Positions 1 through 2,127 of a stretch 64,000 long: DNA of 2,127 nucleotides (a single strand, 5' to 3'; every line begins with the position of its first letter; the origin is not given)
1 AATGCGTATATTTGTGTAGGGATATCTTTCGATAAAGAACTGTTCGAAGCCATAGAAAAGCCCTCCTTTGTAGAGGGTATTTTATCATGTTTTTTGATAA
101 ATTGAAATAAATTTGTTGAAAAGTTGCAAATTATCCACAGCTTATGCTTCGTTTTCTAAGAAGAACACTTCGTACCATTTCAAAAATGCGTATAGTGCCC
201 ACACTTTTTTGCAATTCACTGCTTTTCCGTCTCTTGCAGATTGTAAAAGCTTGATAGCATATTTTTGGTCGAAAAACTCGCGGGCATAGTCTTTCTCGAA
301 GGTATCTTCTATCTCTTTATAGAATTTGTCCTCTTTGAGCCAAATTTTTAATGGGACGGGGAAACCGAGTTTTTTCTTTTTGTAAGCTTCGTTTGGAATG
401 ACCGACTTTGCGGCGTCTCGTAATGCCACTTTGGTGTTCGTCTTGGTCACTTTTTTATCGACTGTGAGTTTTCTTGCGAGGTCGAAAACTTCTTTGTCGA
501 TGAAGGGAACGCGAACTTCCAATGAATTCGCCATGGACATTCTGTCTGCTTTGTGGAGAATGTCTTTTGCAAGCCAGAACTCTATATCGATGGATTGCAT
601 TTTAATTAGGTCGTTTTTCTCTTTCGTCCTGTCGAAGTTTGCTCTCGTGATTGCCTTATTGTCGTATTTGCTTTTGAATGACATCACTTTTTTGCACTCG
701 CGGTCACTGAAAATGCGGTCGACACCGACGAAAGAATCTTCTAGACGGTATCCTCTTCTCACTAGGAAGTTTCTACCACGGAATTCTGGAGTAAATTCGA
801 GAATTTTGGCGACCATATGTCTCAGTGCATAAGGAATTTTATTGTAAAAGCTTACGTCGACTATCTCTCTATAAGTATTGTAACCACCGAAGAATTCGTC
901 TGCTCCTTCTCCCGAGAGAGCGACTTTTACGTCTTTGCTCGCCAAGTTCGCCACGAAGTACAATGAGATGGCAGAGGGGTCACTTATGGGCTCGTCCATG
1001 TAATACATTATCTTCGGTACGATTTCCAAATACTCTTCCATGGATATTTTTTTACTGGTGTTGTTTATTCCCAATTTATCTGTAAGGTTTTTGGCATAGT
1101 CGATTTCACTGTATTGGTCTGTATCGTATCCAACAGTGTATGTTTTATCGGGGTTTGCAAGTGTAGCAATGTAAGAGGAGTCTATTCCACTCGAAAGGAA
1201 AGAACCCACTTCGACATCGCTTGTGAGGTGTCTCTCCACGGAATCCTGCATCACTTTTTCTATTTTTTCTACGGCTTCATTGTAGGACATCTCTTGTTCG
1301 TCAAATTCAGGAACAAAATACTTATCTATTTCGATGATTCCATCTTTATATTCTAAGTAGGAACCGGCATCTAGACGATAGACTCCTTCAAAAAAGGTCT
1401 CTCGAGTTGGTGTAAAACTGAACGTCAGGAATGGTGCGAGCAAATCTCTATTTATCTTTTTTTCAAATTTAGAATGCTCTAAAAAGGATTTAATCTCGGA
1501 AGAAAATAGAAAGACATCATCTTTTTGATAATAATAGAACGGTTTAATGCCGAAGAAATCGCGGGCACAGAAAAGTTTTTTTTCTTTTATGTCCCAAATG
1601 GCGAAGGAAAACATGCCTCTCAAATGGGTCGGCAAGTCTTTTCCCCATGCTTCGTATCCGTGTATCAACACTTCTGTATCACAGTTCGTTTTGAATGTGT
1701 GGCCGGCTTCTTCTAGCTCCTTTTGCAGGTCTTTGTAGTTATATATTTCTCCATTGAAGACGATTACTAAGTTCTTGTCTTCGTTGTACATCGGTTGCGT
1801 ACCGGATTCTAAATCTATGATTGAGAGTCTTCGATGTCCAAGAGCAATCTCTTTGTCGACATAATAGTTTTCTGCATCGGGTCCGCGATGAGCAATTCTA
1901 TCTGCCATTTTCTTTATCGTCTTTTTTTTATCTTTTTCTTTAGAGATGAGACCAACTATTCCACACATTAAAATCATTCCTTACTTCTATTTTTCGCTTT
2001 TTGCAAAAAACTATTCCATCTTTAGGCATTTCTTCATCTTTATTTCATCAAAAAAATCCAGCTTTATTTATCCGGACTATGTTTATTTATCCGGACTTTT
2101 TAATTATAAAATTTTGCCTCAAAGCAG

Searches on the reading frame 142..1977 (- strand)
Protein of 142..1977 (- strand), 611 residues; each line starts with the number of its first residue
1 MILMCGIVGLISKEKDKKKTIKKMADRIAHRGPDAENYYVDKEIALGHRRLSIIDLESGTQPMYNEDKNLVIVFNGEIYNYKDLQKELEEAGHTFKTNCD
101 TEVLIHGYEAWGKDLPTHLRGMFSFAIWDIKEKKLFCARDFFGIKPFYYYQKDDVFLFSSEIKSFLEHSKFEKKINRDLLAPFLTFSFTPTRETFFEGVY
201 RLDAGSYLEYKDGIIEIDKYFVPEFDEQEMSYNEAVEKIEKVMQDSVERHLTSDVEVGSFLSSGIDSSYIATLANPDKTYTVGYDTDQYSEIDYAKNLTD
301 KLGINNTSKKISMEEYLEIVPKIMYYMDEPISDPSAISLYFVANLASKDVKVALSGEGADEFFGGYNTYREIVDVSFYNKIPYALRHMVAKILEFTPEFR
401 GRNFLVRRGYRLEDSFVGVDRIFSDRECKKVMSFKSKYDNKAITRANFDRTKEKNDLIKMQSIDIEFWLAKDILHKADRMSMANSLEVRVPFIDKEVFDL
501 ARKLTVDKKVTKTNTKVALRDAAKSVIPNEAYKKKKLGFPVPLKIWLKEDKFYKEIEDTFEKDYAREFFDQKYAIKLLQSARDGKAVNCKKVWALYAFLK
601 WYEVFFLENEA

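Call 28: search_protein_families(library=ncbifam, proteins=[window:142-1977:-], max_evalue=0.00001)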
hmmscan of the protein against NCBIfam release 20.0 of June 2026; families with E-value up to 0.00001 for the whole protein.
window:142-1977:- (611 aa): 9 families
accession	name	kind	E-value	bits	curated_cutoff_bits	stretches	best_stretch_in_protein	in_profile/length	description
TIGR01536.1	asn_synth_AEB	equivalog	1.4e-156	522.6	267.1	1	5-539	1-517/517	asparagine synthase (glutamine-hydrolyzing)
TIGR03108.1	eps_aminotran_1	hypoth_equivalog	1.7e-138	463.1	816.9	1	4-598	1-621/628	XrtA/PEP-CTERM system amidotransferase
TIGR03104.1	trio_amidotrans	equivalog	2.3e-110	369.6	570.1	2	4-372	1-386/589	N-acetylglutaminylglutamine amidotransferase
NF006949.0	PRK09431.1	equivalog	1.8e-88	297.5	499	3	4-170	1-170/554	asparagine synthase B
NF033535.1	lass_lactam_cya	exception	1.2e-75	255.4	525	1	4-371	1-385/668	lasso peptide isopeptide bond-forming cyclase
TIGR01134.1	purF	equivalog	2.2e-12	47.1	350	1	41-165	63-199/432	amidophosphoribosyltransferase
NF001484.0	PRK00331.1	subfamily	4.6e-12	45.1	381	1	17-167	40-200/601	isomerizing glutamine--fructose-6-phosphate transaminase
NF033561.1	macrolact_Ik_Al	subfamily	2.1e-11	43.2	300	1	129-363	87-331/561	albusnodin/ikarugamycin family macrolactam cyclase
TIGR01135.1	glmS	equivalog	6.6e-11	41.4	418.05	1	20-170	42-202/607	glutamine--fructose-6-phosphate transaminase (isomerizing)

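Call 79: find_encoding_contigs(protein=window:142-1977:-, flank=10000, max_places=3)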
Protein window:142-1977:- (611 aa): 2 contigs read that carry it; 2 places shown.
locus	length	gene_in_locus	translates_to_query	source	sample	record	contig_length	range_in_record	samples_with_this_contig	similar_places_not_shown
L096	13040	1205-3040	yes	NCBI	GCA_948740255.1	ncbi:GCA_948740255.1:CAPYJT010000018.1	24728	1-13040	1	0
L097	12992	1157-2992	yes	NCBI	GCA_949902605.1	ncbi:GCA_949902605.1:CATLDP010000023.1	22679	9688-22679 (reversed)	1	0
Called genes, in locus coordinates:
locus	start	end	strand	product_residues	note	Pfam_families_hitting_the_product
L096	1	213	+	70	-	?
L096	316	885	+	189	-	PF00085:Thioredoxin (weak)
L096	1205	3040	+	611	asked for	PF13522:GATase_6, PF13537:GATase_7, PF00733:Asn_synthase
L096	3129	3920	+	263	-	PF11899:DUF3419 (weak)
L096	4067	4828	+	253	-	PF07505:DUF5131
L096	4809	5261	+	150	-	PF00293:NUDIX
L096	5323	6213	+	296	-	PF01963:TraB_PrgY_gumN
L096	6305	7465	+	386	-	PF00246:Peptidase_M14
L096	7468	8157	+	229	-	PF13354:Beta-lactamase2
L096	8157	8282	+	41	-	-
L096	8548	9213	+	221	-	-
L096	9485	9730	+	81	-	-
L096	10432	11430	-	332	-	PF11899:DUF3419 (weak)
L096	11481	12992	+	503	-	PF00106:adh_short, PF13561:adh_short_C2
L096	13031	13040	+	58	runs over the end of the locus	-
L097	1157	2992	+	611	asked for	PF13522:GATase_6, PF13537:GATase_7, PF00733:Asn_synthase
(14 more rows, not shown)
